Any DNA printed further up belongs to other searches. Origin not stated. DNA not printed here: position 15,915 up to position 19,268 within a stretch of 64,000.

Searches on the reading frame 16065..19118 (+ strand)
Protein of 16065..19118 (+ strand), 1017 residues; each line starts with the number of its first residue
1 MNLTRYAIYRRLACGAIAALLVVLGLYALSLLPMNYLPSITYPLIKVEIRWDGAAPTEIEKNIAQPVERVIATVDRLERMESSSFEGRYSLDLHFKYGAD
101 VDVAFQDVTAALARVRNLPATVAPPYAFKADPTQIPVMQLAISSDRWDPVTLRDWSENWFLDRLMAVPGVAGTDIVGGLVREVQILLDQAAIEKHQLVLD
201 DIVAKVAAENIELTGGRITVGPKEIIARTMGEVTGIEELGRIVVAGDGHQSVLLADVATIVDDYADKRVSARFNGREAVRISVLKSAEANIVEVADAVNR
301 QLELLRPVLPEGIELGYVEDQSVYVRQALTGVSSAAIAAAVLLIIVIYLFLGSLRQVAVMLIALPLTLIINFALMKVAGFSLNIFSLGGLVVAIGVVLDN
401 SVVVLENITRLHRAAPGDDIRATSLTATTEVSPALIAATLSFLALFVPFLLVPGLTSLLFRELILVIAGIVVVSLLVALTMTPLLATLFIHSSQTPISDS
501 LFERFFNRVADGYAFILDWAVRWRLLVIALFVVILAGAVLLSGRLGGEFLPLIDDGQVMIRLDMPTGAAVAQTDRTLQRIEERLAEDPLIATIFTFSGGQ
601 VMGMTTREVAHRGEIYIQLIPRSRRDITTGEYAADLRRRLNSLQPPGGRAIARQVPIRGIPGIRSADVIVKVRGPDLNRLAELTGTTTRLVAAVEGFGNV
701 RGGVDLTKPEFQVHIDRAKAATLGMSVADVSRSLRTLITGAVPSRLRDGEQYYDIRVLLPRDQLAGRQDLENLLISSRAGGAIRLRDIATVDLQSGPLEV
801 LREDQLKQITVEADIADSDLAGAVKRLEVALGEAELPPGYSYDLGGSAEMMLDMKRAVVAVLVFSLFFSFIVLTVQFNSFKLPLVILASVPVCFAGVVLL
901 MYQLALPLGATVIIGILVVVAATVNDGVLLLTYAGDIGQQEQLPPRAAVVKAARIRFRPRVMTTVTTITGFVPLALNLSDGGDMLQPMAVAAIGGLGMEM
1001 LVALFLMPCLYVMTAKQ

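Call 5: search_protein_families(library=pfam, proteins=[window:16065-19118:+])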
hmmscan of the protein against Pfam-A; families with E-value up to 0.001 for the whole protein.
window:16065-19118:+ (1017 aa): 2 families
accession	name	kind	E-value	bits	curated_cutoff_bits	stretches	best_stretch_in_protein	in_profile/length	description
PF00873.25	ACR_tran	-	5.1e-225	749.9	28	1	4-1013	2-1019/1021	AcrB/AcrD/AcrF family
PF02355.23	SecD_SecF_C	-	0.00088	19.2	20.5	1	854-1013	29-185/189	Protein export membrane protein SecD/SecF, C-terminal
